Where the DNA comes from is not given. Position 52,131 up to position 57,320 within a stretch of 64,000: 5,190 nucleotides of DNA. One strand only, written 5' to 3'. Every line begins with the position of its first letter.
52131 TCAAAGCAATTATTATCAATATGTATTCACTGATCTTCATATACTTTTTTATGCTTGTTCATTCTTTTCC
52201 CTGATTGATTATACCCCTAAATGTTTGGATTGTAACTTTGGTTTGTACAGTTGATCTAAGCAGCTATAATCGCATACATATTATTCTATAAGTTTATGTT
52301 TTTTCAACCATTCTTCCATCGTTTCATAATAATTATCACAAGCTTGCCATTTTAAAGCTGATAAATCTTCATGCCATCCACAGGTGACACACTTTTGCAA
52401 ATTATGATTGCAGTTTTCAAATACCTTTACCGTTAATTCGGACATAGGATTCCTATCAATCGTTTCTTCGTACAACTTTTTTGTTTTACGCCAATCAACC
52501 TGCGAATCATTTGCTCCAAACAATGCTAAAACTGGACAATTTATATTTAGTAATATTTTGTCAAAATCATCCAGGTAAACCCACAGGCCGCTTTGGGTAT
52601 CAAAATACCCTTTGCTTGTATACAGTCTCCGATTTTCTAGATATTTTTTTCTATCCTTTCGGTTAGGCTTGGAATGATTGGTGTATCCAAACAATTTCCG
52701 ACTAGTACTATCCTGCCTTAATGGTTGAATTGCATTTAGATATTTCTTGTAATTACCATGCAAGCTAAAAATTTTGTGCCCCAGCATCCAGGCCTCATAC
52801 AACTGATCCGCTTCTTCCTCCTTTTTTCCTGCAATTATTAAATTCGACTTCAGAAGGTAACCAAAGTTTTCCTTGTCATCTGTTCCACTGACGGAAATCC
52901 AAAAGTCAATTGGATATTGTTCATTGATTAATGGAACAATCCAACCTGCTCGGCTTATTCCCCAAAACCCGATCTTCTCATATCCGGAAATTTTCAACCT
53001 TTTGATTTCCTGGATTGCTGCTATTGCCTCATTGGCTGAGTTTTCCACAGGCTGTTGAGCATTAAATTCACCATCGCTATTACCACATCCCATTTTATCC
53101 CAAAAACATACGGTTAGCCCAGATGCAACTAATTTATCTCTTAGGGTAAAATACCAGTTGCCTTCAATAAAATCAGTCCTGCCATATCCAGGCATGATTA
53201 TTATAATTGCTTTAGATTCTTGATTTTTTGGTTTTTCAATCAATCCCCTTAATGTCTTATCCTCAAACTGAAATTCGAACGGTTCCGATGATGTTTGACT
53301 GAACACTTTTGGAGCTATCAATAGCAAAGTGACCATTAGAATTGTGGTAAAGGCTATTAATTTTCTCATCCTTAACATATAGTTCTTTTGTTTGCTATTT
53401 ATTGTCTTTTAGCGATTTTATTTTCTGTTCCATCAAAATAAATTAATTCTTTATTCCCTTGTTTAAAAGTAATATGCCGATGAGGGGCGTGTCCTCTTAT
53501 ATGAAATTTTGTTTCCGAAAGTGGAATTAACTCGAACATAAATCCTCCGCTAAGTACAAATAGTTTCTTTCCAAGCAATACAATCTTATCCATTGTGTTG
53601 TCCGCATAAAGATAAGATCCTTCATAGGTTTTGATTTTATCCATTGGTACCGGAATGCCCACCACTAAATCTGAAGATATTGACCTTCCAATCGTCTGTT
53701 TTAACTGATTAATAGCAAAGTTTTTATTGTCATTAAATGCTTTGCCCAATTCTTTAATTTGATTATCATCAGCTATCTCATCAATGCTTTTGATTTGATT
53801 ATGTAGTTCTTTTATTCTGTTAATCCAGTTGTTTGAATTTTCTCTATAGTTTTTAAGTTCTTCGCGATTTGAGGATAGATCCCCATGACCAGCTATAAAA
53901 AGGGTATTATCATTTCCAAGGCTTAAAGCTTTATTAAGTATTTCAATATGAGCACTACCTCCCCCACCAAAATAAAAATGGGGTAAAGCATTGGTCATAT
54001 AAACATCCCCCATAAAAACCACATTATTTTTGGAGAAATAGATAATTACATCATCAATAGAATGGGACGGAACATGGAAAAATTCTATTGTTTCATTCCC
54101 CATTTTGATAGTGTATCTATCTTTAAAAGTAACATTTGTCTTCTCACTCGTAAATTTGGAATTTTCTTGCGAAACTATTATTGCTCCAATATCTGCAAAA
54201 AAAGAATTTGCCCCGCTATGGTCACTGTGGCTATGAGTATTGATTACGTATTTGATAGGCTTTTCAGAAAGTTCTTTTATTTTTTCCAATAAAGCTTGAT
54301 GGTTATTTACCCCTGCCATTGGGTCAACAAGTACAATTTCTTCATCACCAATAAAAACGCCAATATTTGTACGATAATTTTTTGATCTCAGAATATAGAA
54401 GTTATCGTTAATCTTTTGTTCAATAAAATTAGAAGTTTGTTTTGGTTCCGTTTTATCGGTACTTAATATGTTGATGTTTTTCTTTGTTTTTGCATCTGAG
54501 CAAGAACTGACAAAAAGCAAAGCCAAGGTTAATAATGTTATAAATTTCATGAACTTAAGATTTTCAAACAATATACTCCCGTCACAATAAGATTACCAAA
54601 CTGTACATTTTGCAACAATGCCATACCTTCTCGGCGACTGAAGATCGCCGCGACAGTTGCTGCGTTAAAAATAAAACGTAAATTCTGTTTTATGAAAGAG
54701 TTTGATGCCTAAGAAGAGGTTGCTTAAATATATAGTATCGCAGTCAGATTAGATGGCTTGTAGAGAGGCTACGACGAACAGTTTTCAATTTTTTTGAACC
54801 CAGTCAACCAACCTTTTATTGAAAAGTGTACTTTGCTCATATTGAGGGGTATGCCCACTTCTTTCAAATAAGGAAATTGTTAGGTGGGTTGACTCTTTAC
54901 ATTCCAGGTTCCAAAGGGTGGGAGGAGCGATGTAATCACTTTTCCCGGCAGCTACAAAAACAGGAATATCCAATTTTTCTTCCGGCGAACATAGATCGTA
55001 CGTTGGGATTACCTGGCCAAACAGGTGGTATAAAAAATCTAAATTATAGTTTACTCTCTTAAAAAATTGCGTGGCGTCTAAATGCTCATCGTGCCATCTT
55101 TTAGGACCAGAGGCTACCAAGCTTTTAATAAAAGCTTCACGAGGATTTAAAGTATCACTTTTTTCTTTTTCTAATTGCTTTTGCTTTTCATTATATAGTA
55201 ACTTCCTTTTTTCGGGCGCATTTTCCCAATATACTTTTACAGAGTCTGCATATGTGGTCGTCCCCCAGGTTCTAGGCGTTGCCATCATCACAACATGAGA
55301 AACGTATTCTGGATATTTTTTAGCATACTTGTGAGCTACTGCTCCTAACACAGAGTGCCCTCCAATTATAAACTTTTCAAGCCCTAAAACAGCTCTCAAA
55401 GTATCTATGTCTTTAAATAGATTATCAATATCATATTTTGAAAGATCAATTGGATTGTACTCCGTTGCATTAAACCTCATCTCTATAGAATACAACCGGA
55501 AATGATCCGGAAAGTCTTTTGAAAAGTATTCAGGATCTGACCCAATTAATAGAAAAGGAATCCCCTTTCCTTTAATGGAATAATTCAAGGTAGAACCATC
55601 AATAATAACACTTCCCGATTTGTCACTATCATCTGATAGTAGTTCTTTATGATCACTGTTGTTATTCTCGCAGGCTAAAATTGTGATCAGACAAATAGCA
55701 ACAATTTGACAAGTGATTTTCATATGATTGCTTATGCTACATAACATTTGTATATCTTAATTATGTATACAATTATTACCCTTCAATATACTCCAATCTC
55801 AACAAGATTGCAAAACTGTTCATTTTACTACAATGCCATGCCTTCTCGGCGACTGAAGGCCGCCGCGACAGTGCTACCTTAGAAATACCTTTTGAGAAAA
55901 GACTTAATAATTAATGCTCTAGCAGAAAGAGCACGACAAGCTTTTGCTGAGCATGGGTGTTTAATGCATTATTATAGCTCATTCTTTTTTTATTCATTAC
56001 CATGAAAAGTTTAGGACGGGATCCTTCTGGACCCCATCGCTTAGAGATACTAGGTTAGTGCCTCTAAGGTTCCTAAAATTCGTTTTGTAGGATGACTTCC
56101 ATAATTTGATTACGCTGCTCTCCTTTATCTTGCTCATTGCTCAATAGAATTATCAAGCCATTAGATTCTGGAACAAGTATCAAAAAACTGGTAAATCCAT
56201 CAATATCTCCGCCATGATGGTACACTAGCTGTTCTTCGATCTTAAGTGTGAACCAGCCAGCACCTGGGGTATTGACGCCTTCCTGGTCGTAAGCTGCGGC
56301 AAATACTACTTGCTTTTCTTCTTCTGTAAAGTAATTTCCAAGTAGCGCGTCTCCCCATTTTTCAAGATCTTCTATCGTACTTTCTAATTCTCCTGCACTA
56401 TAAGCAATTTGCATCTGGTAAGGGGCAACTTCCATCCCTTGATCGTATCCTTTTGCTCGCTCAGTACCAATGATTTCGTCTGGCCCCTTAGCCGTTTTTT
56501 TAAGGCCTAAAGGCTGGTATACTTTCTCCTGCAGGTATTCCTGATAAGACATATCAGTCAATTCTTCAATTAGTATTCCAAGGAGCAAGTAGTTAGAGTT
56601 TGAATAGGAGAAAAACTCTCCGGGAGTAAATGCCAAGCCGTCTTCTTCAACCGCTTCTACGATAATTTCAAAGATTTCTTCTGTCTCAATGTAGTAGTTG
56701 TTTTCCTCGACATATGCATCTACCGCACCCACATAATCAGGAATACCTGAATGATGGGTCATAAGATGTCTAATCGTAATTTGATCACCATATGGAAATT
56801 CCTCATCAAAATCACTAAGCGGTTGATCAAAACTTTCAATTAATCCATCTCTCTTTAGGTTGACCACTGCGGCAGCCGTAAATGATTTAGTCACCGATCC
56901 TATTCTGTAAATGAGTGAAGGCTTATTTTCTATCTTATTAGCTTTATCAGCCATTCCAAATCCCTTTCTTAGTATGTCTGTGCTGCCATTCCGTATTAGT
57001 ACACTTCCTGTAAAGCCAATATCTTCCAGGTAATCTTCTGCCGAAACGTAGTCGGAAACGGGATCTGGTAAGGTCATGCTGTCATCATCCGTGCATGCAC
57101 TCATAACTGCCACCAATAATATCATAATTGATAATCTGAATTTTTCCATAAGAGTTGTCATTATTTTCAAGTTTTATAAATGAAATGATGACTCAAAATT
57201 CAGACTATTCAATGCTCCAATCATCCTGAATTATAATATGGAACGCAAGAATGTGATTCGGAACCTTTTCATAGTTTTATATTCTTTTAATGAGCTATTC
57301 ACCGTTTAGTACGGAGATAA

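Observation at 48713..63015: Four transcription units of exported hydrolases share a roughly 150-bp upstream element with a perfect palindrome placed between the -33 and -7 promoter motifs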

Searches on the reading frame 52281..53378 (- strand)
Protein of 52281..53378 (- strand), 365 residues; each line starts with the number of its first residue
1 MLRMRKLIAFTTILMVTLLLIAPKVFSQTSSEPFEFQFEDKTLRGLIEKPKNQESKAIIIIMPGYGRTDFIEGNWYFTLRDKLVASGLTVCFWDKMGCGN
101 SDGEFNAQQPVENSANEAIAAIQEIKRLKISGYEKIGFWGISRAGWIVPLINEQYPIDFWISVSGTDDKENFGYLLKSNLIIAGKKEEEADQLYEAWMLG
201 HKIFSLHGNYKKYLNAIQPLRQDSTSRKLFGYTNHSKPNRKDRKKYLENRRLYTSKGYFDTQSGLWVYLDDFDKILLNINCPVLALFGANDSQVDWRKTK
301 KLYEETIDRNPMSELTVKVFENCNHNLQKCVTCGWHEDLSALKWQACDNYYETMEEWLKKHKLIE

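Call 13: search_protein_families(library=pfam, proteins=[window:52281-53378:-])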
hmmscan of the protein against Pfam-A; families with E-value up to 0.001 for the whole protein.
window:52281-53378:- (365 aa): 3 families
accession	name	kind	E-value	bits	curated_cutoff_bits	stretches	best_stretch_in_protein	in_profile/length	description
PF12146.15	Hydrolase_4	-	2.4e-10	40.6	27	1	53-156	1-98/239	Serine aminopeptidase, S33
PF02129.25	Peptidase_S15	-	1.2e-05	25.6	23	1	50-309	12-250/262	X-Pro dipeptidyl-peptidase (S15 family)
PF01738.24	DLH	-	0.0003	20.9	21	0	277-345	140-207/217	Dienelactone hydrolase family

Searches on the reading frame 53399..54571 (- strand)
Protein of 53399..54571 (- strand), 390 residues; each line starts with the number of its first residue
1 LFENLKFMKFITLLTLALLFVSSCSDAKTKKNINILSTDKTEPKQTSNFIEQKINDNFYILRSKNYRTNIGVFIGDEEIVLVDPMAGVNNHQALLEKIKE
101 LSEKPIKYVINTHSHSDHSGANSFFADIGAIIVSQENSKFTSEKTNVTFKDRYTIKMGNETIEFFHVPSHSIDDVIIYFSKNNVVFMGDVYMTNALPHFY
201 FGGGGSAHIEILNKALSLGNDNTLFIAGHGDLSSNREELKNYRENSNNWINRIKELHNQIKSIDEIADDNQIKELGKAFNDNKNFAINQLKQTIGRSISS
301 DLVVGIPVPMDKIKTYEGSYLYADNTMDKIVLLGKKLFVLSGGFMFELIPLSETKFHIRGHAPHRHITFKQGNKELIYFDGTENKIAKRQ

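Call 13: search_protein_families(library=pfam, proteins=[window:53399-54571:-])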
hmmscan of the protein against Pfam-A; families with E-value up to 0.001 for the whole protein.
window:53399-54571:- (390 aa): 3 families
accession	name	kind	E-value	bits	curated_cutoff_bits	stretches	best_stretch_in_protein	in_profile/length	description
PF00753.33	Lactamase_B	-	1.1e-16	61.8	22.7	1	68-208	6-170/196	Metallo-beta-lactamase superfamily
PF19583.5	ODP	-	2.8e-05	24.5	27.2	1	69-192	4-138/194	ODP family beta lactamase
PF12706.13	Lactamase_B_2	-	0.00052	20.1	27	1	80-124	3-50/200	Beta-lactamase superfamily domain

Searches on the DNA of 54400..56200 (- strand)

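Call 75: search_rna_families(source=window, start=54400, end=56200, threshold=evalue, max_evalue=1)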
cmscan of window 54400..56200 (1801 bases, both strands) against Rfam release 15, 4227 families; matches with E-value up to 1: 0.
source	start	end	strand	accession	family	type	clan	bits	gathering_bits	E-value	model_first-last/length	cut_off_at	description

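Call 77: search_dna_similar(query=window:55760-56000:-, collection=plasmids, mode=distant, max_evalue=0.01)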
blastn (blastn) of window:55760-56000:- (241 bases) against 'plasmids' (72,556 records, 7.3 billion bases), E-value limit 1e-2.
No match.

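Call 78: search_dna_similar(query=window:55760-56000:-, collection=phages, mode=distant, max_evalue=0.01)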
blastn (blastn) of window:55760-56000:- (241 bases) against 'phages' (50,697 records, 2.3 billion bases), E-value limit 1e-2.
No match.

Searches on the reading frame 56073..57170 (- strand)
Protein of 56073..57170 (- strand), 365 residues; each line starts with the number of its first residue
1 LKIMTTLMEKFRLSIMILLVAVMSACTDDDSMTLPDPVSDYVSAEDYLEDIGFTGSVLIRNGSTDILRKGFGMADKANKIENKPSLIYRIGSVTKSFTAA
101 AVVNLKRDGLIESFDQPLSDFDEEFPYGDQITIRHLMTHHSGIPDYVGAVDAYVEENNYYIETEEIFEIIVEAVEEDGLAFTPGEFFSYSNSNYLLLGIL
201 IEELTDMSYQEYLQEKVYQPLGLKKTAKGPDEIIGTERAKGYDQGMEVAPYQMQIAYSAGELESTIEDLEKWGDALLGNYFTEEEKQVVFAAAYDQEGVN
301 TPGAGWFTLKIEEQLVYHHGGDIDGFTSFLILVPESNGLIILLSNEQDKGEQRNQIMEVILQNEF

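Call 13: search_protein_families(library=pfam, proteins=[window:56073-57170:-])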
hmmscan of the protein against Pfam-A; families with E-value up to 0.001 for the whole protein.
window:56073-57170:- (365 aa): 1 family
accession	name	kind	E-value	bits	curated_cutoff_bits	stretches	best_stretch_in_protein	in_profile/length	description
PF00144.29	Beta-lactamase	-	6.1e-51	174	27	1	56-353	18-317/329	Beta-lactamase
